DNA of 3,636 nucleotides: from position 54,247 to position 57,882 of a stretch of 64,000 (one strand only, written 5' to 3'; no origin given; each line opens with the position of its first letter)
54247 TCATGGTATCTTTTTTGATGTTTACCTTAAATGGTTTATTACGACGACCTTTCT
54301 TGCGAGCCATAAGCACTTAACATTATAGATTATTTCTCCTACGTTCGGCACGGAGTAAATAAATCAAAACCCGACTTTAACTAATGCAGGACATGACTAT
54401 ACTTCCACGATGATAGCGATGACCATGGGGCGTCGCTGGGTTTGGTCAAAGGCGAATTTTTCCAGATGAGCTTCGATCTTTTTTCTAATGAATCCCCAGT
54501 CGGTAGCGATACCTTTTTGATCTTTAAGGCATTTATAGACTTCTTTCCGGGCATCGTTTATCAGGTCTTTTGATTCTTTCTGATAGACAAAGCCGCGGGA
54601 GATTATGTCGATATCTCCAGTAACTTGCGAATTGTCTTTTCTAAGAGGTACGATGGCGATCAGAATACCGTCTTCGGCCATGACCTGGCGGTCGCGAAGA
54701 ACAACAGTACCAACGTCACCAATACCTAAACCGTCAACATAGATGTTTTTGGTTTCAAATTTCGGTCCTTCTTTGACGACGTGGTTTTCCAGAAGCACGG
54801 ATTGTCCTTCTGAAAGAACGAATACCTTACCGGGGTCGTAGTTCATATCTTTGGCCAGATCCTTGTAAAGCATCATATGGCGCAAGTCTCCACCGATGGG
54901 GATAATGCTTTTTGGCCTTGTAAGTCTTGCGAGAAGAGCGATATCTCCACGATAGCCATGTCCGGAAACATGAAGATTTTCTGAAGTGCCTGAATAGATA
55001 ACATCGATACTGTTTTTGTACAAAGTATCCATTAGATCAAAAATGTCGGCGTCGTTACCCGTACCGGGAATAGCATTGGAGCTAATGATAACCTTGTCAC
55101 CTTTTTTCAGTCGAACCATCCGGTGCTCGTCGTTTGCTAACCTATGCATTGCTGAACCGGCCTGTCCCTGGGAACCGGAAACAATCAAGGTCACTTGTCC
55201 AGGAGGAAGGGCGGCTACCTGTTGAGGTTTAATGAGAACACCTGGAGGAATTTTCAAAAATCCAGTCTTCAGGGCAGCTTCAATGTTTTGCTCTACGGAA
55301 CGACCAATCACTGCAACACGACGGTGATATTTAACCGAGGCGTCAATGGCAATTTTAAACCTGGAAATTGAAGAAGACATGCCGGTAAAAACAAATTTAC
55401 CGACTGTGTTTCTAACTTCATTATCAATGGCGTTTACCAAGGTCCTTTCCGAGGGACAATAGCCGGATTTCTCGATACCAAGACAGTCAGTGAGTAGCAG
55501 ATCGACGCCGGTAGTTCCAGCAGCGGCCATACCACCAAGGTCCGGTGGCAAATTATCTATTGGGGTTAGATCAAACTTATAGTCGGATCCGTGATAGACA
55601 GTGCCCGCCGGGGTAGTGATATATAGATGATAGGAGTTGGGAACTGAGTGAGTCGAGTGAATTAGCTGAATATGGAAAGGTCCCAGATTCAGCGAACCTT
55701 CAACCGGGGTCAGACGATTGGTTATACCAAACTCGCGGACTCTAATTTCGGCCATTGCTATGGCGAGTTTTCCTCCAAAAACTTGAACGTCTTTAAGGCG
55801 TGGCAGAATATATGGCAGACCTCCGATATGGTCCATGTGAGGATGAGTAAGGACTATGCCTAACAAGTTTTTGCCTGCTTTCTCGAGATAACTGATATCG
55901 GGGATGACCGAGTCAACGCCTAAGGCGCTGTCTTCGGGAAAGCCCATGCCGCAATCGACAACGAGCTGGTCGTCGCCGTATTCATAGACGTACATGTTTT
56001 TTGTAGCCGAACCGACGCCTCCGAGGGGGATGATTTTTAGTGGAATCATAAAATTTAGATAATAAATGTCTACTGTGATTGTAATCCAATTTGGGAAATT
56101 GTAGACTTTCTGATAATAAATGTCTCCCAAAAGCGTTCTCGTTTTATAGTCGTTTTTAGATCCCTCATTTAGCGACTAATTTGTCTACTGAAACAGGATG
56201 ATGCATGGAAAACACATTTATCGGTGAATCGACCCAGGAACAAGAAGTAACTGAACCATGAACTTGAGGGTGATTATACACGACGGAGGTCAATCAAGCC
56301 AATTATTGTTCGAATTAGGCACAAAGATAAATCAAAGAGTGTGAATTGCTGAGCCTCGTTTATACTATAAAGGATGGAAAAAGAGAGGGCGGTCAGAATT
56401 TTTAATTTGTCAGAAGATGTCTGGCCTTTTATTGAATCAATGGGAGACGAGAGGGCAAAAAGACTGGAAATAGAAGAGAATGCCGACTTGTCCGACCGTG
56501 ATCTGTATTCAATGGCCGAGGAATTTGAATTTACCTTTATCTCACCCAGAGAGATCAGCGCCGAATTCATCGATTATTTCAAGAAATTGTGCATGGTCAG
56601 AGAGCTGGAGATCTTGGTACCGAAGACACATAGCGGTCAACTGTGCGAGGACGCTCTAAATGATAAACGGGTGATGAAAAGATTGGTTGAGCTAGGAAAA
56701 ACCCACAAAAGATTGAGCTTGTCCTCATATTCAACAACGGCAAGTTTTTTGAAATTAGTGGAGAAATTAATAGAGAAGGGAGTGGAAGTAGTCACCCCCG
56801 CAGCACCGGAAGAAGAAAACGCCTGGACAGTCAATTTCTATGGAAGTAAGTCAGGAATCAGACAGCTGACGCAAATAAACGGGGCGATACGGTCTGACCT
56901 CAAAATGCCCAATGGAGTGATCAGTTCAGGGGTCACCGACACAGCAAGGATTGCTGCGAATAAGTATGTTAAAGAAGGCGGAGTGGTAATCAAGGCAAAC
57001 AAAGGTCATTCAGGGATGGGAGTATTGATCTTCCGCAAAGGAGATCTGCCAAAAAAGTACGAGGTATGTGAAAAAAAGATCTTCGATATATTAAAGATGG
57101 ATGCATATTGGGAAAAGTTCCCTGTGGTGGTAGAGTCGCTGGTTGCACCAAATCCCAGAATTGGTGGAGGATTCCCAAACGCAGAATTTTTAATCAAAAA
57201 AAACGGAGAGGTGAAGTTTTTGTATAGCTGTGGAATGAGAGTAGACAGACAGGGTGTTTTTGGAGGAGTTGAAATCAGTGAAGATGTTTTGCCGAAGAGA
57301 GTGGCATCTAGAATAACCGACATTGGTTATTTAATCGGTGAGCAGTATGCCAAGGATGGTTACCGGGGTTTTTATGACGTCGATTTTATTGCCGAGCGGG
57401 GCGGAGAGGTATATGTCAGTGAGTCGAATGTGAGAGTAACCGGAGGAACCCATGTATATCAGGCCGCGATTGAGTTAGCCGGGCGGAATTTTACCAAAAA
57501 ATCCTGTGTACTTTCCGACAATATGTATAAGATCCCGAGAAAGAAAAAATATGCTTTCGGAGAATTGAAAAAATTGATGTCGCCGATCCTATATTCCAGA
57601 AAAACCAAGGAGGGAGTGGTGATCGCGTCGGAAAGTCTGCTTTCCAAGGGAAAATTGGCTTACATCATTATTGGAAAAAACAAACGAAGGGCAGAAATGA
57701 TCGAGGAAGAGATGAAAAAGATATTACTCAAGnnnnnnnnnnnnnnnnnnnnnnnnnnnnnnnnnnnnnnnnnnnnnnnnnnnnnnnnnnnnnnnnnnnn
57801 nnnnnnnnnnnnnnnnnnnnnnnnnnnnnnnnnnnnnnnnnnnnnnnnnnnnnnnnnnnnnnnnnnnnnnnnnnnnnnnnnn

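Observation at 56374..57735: Lone plus-strand ATP-grasp enzyme with an unassigned 160-aa N-terminal region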

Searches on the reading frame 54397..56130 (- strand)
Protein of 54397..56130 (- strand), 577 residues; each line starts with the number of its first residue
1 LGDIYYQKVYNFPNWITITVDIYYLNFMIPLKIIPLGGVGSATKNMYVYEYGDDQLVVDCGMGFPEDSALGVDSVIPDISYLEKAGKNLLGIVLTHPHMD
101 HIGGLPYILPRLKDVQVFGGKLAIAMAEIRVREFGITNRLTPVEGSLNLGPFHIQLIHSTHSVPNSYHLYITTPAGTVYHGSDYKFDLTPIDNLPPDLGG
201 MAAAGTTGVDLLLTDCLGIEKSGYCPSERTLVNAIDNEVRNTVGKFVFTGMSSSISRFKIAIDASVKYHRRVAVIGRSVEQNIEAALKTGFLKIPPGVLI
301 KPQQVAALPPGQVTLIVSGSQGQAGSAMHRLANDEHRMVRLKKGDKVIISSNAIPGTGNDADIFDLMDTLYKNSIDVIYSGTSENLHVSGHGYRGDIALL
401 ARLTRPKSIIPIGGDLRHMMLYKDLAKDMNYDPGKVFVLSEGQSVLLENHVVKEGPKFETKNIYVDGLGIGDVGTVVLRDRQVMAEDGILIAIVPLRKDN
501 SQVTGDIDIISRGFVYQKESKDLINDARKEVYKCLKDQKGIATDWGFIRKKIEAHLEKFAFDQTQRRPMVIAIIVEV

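Call 3: search_protein_families(library=pfam, proteins=[window:54397-56130:-], max_evalue=1)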
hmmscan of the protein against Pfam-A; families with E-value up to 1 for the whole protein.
window:54397-56130:- (577 aa): 7 families
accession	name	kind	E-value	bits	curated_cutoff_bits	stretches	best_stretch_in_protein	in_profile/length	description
PF22505.1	RNase_J_b_CASP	-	1.1e-33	116.1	27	1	245-369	3-125/126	Ribonuclease J, beta-CASP domain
PF17770.6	RNase_J_C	-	6.3e-26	91.8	23.8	1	477-577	1-102/102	Ribonuclease J C-terminal domain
PF00753.33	Lactamase_B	-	5.2e-13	49.8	22.7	1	45-131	7-86/196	Metallo-beta-lactamase superfamily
PF12706.13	Lactamase_B_2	-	3.4e-05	24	27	1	80-185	23-144/200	Beta-lactamase superfamily domain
PF07521.17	RMMBL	-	0.00056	20.3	21.6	1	385-429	10-56/63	Zn-dependent metallo-hydrolase RNA specificity domain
PF21965.2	SAMP2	-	0.057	14.3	27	1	421-451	22-52/63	Small archaeal modifier protein 2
PF16661.11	Lactamase_B_6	-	0.2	11.5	27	1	77-129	24-81/193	Metallo-beta-lactamase superfamily domain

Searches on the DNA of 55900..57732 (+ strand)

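Call 23: search_rna_families(source=window, start=55900, end=56500, threshold=evalue, max_evalue=10)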
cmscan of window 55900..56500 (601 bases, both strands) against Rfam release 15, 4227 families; matches with E-value up to 10: 1.
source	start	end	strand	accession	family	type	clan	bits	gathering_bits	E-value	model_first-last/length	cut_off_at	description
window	56391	56441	-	RF01177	snR67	Gene; snRNA; snoRNA; CD-box;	CL00053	12.7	55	6.1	44-83/83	no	Small nucleolar RNA snR67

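Call 72: search_rna_families(sources=[L019, L016, L004, L040], threshold=gathering)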
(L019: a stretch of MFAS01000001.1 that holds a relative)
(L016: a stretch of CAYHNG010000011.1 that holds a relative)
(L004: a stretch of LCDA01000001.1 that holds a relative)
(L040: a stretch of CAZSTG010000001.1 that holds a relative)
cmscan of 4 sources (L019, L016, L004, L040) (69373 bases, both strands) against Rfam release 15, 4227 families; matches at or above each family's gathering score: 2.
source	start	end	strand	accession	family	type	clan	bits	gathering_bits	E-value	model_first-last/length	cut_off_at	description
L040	9395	9466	+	RF00005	tRNA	Gene; tRNA;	CL00001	61.1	29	9.5e-11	1-71/71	no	tRNA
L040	3290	3404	+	RF00174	Cobalamin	Cis-reg; riboswitch;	CL00101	33.9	31.5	7.3e-05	1-189/189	no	Cobalamin riboswitch aptamer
